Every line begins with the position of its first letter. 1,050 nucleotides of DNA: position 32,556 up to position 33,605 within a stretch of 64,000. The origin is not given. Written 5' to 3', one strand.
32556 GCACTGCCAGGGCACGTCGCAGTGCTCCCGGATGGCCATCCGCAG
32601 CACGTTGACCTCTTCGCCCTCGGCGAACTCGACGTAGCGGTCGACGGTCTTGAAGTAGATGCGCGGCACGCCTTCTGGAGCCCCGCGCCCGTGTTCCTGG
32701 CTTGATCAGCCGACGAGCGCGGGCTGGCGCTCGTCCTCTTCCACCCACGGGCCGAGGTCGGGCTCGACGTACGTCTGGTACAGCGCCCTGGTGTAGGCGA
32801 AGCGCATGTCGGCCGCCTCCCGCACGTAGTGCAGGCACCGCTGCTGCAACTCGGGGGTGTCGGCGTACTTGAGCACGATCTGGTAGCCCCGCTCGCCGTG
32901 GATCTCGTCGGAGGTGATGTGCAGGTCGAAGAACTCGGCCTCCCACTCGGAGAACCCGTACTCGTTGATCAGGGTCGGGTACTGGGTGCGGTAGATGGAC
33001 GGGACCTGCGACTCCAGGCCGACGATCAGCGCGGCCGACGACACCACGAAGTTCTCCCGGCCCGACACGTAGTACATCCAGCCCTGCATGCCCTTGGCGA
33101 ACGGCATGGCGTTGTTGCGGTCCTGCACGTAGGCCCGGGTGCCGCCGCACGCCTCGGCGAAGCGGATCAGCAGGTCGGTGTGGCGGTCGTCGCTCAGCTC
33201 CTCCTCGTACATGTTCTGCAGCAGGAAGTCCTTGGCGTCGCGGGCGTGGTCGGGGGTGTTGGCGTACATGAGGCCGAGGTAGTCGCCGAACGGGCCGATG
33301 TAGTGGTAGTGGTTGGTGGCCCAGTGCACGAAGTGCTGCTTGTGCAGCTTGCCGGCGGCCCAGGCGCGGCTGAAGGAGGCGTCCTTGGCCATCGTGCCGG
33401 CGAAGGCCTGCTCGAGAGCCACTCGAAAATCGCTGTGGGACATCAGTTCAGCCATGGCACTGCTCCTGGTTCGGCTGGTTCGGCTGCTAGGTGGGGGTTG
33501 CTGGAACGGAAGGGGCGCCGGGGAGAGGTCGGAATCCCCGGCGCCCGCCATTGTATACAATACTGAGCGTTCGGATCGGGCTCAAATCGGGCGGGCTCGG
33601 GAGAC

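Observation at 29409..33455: Candidate F420-driven multicomponent oxygenase: FrhB-like protein + Fer2 ferredoxin + Rieske ferredoxin + heme-oxygenase-fold (PqqC/TenA-like) protein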

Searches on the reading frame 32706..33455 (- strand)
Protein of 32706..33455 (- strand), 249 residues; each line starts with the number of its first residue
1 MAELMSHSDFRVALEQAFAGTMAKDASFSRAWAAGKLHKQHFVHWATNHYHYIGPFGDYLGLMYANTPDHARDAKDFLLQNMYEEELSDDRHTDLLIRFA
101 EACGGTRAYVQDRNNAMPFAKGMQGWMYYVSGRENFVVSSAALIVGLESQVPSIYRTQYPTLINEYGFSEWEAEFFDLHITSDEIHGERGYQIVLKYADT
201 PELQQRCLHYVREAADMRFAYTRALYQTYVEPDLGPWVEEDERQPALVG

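Call 4: search_protein_families(library=pfam, proteins=[window:32706-33455:-], max_evalue=0.01)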
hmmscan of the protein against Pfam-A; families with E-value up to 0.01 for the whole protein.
window:32706-33455:- (249 aa): 2 families
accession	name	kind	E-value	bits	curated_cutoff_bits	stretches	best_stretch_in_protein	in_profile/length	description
PF14518.11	Haem_oxygenas_2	-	4.7e-31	108.4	28.9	1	44-218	2-176/177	Iron-containing redox enzyme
PF03070.21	TENA_THI-4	-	3.8e-06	27.3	22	1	28-145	16-127/210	TENA/THI-4/PQQC family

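Call 5: search_protein_families(library=ncbifam, proteins=[window:32706-33455:-], max_evalue=0.01)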
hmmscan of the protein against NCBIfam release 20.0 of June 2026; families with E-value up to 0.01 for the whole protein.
window:32706-33455:- (249 aa): 2 families
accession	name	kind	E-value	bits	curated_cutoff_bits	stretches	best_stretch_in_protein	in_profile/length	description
TIGR04305.1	fol_rel_CADD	subfamily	1.1e-22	80.7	200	1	26-217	17-202/212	CADD family putative folate metabolism protein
TIGR02111.1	PQQ_syn_pqqC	equivalog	4.8e-10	39.3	240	1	6-233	2-228/239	pyrroloquinoline-quinone synthase PqqC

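Call 10: search_solved_structures(query=window:32706-33455:-, max_evalue=0.01, show_alignments=2)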
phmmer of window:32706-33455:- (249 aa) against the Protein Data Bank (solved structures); distinct sequences matched with E-value up to 0.01: 5.
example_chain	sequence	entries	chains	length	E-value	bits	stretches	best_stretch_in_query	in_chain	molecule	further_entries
9pj4_A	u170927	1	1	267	5.3e-18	68.7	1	27-230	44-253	4-aminobenzoate synthase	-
1rcw_A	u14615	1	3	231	5.8e-11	45.6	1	26-189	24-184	CT610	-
8va9_A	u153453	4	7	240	6e-11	45.6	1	26-189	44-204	4-aminobenzoate synthase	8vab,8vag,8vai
5vrc_A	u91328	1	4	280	5.1e-10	42.5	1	3-236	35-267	Bifunctional coenzyme PQQ synthesis protein C/D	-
5vrd_D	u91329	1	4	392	1.4e-09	41.1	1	3-236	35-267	Bifunctional coenzyme PQQ synthesis protein C/D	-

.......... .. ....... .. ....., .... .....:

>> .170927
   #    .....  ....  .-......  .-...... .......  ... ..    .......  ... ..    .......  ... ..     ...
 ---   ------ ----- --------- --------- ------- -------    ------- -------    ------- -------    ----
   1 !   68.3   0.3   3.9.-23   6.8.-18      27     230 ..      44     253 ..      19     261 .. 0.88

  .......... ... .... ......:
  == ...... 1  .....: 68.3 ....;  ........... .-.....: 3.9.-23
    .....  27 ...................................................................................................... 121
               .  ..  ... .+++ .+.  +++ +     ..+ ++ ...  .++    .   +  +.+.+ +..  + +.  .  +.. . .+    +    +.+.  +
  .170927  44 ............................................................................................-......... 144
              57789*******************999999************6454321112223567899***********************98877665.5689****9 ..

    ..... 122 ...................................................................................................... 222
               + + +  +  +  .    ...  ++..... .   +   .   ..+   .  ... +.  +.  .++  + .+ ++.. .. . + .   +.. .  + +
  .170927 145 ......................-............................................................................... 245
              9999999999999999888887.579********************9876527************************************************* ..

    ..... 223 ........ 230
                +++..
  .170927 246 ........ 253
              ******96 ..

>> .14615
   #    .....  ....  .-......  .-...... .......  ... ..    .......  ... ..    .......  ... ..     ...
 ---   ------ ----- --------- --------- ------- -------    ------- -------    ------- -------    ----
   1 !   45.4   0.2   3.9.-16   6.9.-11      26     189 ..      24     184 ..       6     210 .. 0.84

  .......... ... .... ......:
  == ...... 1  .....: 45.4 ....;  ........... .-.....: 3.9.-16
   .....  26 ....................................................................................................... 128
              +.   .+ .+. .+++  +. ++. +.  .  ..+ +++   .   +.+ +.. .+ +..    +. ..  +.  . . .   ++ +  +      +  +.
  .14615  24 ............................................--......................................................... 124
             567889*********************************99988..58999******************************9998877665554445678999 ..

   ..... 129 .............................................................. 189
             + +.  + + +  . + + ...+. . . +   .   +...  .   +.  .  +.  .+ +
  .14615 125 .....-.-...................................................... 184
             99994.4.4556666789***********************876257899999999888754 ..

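Call 12: find_homologous_proteins(query=window:32706-33455:-, max_evalue=1e-10)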
Query window:32706-33455:- (249 aa): 1389 proteins with E <= 1e-10 among 1659 candidates; the best 120 are listed.
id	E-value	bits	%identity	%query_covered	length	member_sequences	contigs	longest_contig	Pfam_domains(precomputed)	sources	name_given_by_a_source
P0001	3.4e-156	536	92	100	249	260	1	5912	PF03070.22,PF14518.12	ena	-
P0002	1.4e-144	498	84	100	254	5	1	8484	PF03070.22,PF14518.12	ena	-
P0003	3.1e-143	494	88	97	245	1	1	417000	PF03070.22,PF14518.12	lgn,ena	-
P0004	4.0e-143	493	86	97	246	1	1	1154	PF03070.22,PF14518.12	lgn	-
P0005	4.1e-143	493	86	95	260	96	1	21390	PF03070.22,PF14518.12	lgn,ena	-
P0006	2.5e-142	491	86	97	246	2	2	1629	PF03070.22,PF14518.12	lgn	-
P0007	8.5e-141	486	87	97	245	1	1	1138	PF03070.22,PF14518.12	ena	-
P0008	2.5e-138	478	85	97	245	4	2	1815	PF03070.22,PF14518.12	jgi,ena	-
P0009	3.8e-138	477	85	97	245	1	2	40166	PF03070.22,PF14518.12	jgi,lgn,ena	-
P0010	1.4e-137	475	85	97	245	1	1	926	PF03070.22,PF14518.12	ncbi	-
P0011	1.3e-131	456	81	96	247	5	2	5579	PF03070.22,PF14518.12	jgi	jgi:pyrroloquinoline-quinone synthase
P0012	1.4e-131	456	80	100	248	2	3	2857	PF03070.22,PF14518.12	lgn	-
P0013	3.8e-131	454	80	96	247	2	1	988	PF03070.22,PF14518.12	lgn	-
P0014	5.7e-130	450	80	96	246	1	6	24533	PF03070.22,PF14518.12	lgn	-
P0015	1.2e-129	449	79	96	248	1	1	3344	PF03070.22,PF14518.12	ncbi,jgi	jgi:pyrroloquinoline-quinone synthase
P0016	2.1e-129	448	78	100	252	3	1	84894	PF03070.22,PF14518.12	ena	-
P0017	4.9e-129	447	78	96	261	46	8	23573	PF03070.22,PF14518.12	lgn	-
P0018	8.7e-129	446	79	96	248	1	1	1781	PF03070.22,PF14518.12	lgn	-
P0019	8.9e-129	446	77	99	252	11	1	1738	PF03070.22,PF14518.12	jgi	jgi:pyrroloquinoline-quinone synthase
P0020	1.2e-128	446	75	100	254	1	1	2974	PF03070.22,PF14518.12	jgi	jgi:pyrroloquinoline-quinone synthase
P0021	2.3e-128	445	79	96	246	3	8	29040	PF03070.22,PF14518.12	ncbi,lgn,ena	-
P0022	1.0e-127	443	77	100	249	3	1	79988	PF03070.22,PF14518.12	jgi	jgi:pyrroloquinoline-quinone synthase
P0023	2.5e-127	442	75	100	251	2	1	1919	PF03070.22,PF14518.12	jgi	jgi:pyrroloquinoline-quinone synthase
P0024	3.4e-127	441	78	96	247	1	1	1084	PF03070.22,PF14518.12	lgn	-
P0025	1.1e-126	439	75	100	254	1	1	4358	PF03070.22,PF14518.12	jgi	jgi:pyrroloquinoline-quinone synthase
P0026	6.3e-126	437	79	96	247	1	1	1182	PF03070.22,PF14518.12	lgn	-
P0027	1.5e-125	436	78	96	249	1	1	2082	PF03070.22,PF14518.12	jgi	jgi:pyrroloquinoline-quinone synthase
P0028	1.4e-124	433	78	96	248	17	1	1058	PF03070.22,PF14518.12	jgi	jgi:pyrroloquinoline-quinone synthase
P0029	1.5e-124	432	74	100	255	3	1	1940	PF03070.22,PF14518.12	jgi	-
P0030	2.0e-124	432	76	100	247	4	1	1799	PF03070.22,PF14518.12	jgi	jgi:pyrroloquinoline-quinone synthase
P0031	2.1e-124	432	77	96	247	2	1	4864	PF03070.22,PF14518.12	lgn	-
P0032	4.1e-124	431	76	100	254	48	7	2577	PF03070.22,PF14518.12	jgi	jgi:pyrroloquinoline-quinone synthase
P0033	1.6e-123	429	76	96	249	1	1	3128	PF14518.12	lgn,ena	-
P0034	1.9e-123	429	75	100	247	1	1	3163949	PF03070.22,PF14518.12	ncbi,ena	-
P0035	2.5e-123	428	77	95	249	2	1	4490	PF03070.22,PF14518.12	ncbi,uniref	ncbi:TenA family transcriptional regulator [Gemmatimonas sp.]|uniref:TenA family transcriptional reg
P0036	9.9e-123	427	74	96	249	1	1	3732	PF03070.22,PF14518.12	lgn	-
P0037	1.2e-122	426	75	96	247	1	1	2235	PF03070.22,PF14518.12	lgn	-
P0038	1.3e-122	426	78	95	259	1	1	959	PF03070.22,PF14518.12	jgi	jgi:pyrroloquinoline-quinone synthase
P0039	3.0e-122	425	74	97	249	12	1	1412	PF03070.22,PF14518.12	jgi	jgi:pyrroloquinoline-quinone synthase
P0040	3.4e-122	425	78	94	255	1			PF03070.22,PF14518.12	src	-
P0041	9.5e-122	423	76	96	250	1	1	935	PF03070.22,PF14518.12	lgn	-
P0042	4.5e-121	421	76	96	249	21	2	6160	PF03070.22,PF14518.12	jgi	jgi:pyrroloquinoline-quinone synthase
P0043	4.4e-120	418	74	100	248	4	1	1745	PF03070.22,PF14518.12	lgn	-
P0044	3.5e-119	415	78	92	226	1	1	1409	PF03070.22,PF14518.12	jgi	jgi:pyrroloquinoline-quinone synthase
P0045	4.3e-119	415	74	97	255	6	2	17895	PF03070.22,PF14518.12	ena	-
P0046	9.0e-119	414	73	96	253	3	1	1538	PF03070.22,PF14518.12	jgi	jgi:pyrroloquinoline-quinone synthase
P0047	1.0e-118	413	74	96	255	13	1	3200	PF03070.22,PF14518.12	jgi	jgi:pyrroloquinoline-quinone synthase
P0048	2.1e-115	403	70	98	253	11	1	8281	PF03070.22,PF14518.12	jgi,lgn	jgi:pyrroloquinoline-quinone synthase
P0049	6.6e-115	401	74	94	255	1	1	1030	PF03070.22,PF14518.12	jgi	-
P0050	3.6e-114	399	71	97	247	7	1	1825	PF03070.22,PF14518.12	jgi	jgi:pyrroloquinoline-quinone synthase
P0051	5.1e-114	398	70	100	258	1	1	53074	PF03070.22,PF14518.12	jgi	jgi:pyrroloquinoline-quinone synthase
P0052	2.1e-112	393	70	96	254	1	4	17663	PF03070.22,PF14518.12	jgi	jgi:pyrroloquinoline-quinone synthase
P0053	2.8e-112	392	70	96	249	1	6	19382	PF03070.22,PF14518.12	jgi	jgi:pyrroloquinoline-quinone synthase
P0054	4.3e-112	392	70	96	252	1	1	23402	PF03070.22,PF14518.12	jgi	jgi:pyrroloquinoline-quinone synthase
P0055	2.2e-111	389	70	96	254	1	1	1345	PF03070.22,PF14518.12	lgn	-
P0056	4.7e-111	388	70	96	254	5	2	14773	PF03070.22,PF14518.12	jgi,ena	-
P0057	7.4e-111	388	70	96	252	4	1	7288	PF03070.22,PF14518.12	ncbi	-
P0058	1.2e-110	387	69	99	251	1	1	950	PF03070.22,PF14518.12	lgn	-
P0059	2.2e-110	386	68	100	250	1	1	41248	PF03070.22,PF14518.12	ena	-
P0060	9.0e-110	384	68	99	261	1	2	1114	PF03070.22,PF14518.12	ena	-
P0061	1.6e-109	383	72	94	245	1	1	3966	PF03070.22,PF14518.12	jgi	jgi:pyrroloquinoline-quinone synthase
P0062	1.8e-109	383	70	95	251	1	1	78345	PF03070.22,PF14518.12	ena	-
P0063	2.6e-109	383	69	96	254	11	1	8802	PF03070.22,PF14518.12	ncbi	ncbi:MAG TPA: iron-containing redox enzyme family protein [Acidimicrobiales bacterium]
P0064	4.3e-109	382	67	99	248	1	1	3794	PF03070.22,PF14518.12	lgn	-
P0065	5.0e-109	382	71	94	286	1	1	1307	PF03070.22,PF14518.12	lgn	-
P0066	1.5e-108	380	68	100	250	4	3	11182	PF03070.22,PF14518.12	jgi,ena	jgi:pyrroloquinoline-quinone synthase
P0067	2.6e-108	379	69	96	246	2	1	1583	PF03070.22,PF14518.12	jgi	-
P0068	4.7e-108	378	71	94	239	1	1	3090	PF03070.22,PF14518.12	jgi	jgi:pyrroloquinoline-quinone synthase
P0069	5.7e-108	378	70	95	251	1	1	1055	PF03070.22,PF14518.12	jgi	-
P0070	1.3e-107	377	66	99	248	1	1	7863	PF03070.22,PF14518.12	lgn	-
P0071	1.4e-107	377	69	96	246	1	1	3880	PF03070.22,PF14518.12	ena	-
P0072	1.4e-107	377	69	96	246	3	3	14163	PF03070.22,PF14518.12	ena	-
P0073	2.3e-107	376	68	95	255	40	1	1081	PF03070.22,PF14518.12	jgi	jgi:pyrroloquinoline-quinone synthase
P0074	2.4e-107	376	70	94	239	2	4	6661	PF03070.22,PF14518.12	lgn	-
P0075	2.6e-107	376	69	95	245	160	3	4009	PF03070.22,PF14518.12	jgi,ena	jgi:pyrroloquinoline-quinone synthase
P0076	7.0e-107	375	67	100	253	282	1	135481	PF03070.22,PF14518.12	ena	-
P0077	1.0e-106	374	70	94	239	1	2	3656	PF03070.22,PF14518.12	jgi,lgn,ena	jgi:pyrroloquinoline-quinone synthase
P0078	1.2e-106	374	70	94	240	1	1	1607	PF03070.22,PF14518.12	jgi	-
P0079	1.3e-106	374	71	94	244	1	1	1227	PF03070.22,PF14518.12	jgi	jgi:pyrroloquinoline-quinone synthase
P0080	1.9e-106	373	69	94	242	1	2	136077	PF03070.22,PF14518.12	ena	-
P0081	2.0e-106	373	71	94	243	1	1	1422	PF03070.22,PF14518.12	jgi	-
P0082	2.6e-106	373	70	95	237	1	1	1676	PF03070.22,PF14518.12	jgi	jgi:pyrroloquinoline-quinone synthase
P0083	2.8e-106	373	68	96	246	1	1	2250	PF03070.22,PF14518.12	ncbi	-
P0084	3.0e-106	373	71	94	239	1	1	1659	PF03070.22,PF14518.12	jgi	jgi:pyrroloquinoline-quinone synthase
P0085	3.6e-106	372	71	94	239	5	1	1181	PF03070.22,PF14518.12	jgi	jgi:pyrroloquinoline-quinone synthase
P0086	3.6e-106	372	69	95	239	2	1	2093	PF03070.22,PF14518.12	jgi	jgi:pyrroloquinoline-quinone synthase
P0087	3.8e-106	372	70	94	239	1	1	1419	PF03070.22,PF14518.12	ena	-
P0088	4.2e-106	372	69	94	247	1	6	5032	PF03070.22,PF14518.12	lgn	-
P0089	4.5e-106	372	70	94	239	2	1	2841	PF03070.22,PF14518.12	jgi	jgi:pyrroloquinoline-quinone synthase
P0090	5.7e-106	372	69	94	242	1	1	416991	PF03070.22,PF14518.12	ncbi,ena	-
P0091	6.9e-106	371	70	94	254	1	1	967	PF03070.22,PF14518.12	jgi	jgi:pyrroloquinoline-quinone synthase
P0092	8.0e-106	371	66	99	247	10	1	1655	PF03070.22,PF14518.12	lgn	-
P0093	1.1e-105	371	69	95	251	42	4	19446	PF03070.22,PF14518.12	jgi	jgi:pyrroloquinoline-quinone synthase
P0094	1.2e-105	371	70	94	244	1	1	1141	PF03070.22,PF14518.12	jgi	jgi:pyrroloquinoline-quinone synthase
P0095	1.3e-105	371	69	95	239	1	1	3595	PF03070.22,PF14518.12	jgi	jgi:pyrroloquinoline-quinone synthase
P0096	1.3e-105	370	66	99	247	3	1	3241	PF03070.22,PF14518.12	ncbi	ncbi:MAG: TenA family transcriptional regulator [Actinomycetota bacterium]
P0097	1.5e-105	370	69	94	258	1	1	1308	PF03070.22,PF14518.12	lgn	-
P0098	1.6e-105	370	69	94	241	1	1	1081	PF03070.22,PF14518.12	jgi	jgi:pyrroloquinoline-quinone synthase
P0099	1.7e-105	370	69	95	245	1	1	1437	PF03070.22,PF14518.12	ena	-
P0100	2.0e-105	370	70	94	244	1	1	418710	PF03070.22,PF14518.12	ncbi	-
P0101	2.5e-105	370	68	99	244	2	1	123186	PF03070.22,PF14518.12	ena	-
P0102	2.5e-105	370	67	95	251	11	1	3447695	PF03070.22,PF14518.12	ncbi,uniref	ncbi:TenA family transcriptional regulator [Candidatus Poriferisocius sp.]|uniref:TenA family transc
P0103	2.7e-105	369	68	94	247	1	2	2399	PF03070.22,PF14518.12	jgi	jgi:pyrroloquinoline-quinone synthase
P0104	2.8e-105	369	68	96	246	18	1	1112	PF03070.22,PF14518.12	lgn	-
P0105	2.9e-105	369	70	94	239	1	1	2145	PF03070.22,PF14518.12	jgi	jgi:pyrroloquinoline-quinone synthase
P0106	3.2e-105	369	68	94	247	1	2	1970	PF03070.22,PF14518.12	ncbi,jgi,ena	-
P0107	3.9e-105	369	69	94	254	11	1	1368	PF03070.22,PF14518.12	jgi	jgi:pyrroloquinoline-quinone synthase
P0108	3.9e-105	369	67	99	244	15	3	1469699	PF03070.22,PF14518.12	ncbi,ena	-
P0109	4.8e-105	369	68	94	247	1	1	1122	PF03070.22,PF14518.12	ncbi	-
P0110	5.0e-105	369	69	94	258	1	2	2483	PF03070.22,PF14518.12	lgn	-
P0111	6.1e-105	368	68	94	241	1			PF03070.22,PF14518.12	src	-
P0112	6.3e-105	368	70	94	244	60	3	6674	PF03070.22,PF14518.12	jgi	jgi:pyrroloquinoline-quinone synthase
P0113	1.0e-104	368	68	94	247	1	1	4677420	PF03070.22,PF14518.12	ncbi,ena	-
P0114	1.0e-104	368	68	98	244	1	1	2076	PF03070.22,PF14518.12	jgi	jgi:pyrroloquinoline-quinone synthase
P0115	1.1e-104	367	68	94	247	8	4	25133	PF03070.22,PF14518.12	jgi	jgi:pyrroloquinoline-quinone synthase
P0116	1.2e-104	367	66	100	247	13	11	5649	PF03070.22,PF14518.12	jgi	jgi:pyrroloquinoline-quinone synthase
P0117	1.5e-104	367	70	94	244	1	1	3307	PF03070.22,PF14518.12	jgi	jgi:pyrroloquinoline-quinone synthase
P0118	1.7e-104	367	70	94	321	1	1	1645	PF03070.22,PF14518.12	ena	-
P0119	1.9e-104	367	70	94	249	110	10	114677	PF03070.22,PF14518.12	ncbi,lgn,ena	ncbi:MAG: iron-containing redox enzyme family protein [Ilumatobacteraceae bacterium]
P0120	1.9e-104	367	68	99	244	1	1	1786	PF03070.22,PF14518.12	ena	-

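Call 14: find_related_loci(query=A1, collection=genome_contigs, flank=10000)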
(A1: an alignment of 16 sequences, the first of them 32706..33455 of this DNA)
Query A1 (249 aa) in genome_contigs; peptide patterns used: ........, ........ (x = any residue, [..] = any of these).
492 stretches matched a pattern; 420 encode a relative of the query (tblastn E <= 1e-3); the best 80 are kept; 80 distinct loci.
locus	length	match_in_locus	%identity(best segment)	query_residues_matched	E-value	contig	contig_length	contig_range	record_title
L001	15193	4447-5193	97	1-249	5e-170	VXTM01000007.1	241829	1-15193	MAG: Acidimicrobiaceae bacterium isolate SB0665_bin_5 NODE_24_length_241829_cov_57.855472, whole genome shotgun sequence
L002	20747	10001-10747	96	1-249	2e-169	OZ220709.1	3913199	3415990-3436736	MAG: Acidimicrobiales bacterium isolate 6b056a62-6b83-475f-8eea-6cb61c32e6fc genome assembly, chromosome: 1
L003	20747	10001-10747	97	1-249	3e-169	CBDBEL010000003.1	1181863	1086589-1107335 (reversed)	MAG: Candidatus Aldehydirespirator sp. isolate 42010ebb-ea2b-4a2b-9d13-79554d05c50f genome assembly, contig: contig_3, w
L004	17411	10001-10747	97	1-249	3e-169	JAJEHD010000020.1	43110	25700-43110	MAG: Acidimicrobiia bacterium isolate p16x60bins.22 k141_5443, whole genome shotgun sequence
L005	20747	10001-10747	96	1-249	2e-168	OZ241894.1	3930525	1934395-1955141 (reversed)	MAG: Candidatus Aldehydirespirator sp. isolate 59d5e5b9-c534-4d11-b37b-78d6acc4b690 genome assembly, chromosome: 1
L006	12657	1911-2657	97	1-249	1e-168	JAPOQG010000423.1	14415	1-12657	MAG: Acidimicrobiaceae bacterium isolate APA_bin_7 c_000000021424, whole genome shotgun sequence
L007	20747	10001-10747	96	1-249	4e-168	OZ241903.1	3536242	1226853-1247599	MAG: Candidatus Aldehydirespirator sp. isolate d351f403-e454-448a-b302-ab11d97c6c0f genome assembly, chromosome: 1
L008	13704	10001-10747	96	1-249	3e-168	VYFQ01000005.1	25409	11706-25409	MAG: Acidimicrobiaceae bacterium isolate SB0677_bin_3 NODE_691_length_25409_cov_67.030331, whole genome shotgun sequence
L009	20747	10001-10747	96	1-249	8e-168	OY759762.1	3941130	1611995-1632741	MAG: Acidimicrobiales bacterium isolate 58bc0cff-3a4e-4465-8a1f-db016ff7ac3d genome assembly, chromosome: 1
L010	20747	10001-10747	96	1-249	1e-167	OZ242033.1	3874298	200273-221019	MAG: Candidatus Aldehydirespirator sp. isolate 1ca34421-b87b-4a0f-9797-154be5b25c54 genome assembly, chromosome: 1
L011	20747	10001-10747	96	1-249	1e-167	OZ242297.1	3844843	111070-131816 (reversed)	MAG: Acidimicrobiales bacterium isolate 386d1096-d7b5-410a-b4ac-dc0bb20c483d genome assembly, chromosome: 1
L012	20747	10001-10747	95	1-249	5e-167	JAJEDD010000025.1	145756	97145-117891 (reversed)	MAG: Acidimicrobiia bacterium isolate jk18xAbins.52 k141_1241772, whole genome shotgun sequence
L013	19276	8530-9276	95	1-249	5e-167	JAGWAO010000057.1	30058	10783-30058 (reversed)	MAG: Acidimicrobiia bacterium isolate 277c_9 scaffold_10572, whole genome shotgun sequence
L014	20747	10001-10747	96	1-249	1e-166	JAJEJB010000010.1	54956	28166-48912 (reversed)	MAG: Acidimicrobiia bacterium isolate p16x63bins.58 k141_113837, whole genome shotgun sequence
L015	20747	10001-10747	96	1-249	1e-166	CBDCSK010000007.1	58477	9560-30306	MAG: Candidatus Aldehydirespirator sp. isolate 158ad01d-a0e1-4362-9a4e-647a92b6262f genome assembly, contig: contig_7, w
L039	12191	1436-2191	78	1-248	3e-135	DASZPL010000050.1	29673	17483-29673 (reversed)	MAG TPA_asm: Mycobacteriales bacterium isolate SMAG_U5970 k141_57973, whole genome shotgun sequence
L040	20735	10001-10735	76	1-247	4e-132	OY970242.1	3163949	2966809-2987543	MAG: uncultured Microthrixaceae bacterium isolate MFD03066.bin.2.142 genome assembly, chromosome: 1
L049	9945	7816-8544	73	1-241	1e-124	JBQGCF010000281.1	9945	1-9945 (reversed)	MAG: Iamia sp. isolate FCentRs1_23 FCentRs1_contig281, whole genome shotgun sequence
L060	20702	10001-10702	70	1-234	2e-112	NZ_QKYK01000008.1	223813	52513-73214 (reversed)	Desertimonas flava strain SYSU D60003 s488_Contig8, whole genome shotgun sequence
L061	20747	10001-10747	67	1-249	6e-112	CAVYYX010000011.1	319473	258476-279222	MAG: Ilumatobacteraceae bacterium isolate MFD02840.bin.1.278 genome assembly, contig: contig_18187, whole genome shotgun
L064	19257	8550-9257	68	1-236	2e-111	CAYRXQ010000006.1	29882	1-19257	MAG TPA_asm: uncultured Ilumatobacteraceae bacterium isolate SRP319275_co1_105 genome assembly, contig: NODE_1357_length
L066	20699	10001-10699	70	1-233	3e-111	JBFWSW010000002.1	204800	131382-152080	MAG: Ilumatobacteraceae bacterium isolate CA_2019_TPBF_32 NODE_635_length_204800_cov_11.233988_TPBF, whole genome shotgu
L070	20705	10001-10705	69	1-235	4e-111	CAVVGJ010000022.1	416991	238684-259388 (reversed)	MAG: uncultured Acidimicrobiaceae bacterium isolate MFD01721.bin.1.134 genome assembly, contig: contig_5349, whole genom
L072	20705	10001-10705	69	1-233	2e-110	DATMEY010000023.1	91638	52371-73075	MAG TPA_asm: Ilumatobacter sp. isolate SMAG_U13448 k141_63826, whole genome shotgun sequence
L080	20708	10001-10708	68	1-236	4e-110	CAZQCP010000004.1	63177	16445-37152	MAG TPA_asm: uncultured Ilumatobacteraceae bacterium isolate SRP344714_co1_282 genome assembly, contig: NODE_1027_length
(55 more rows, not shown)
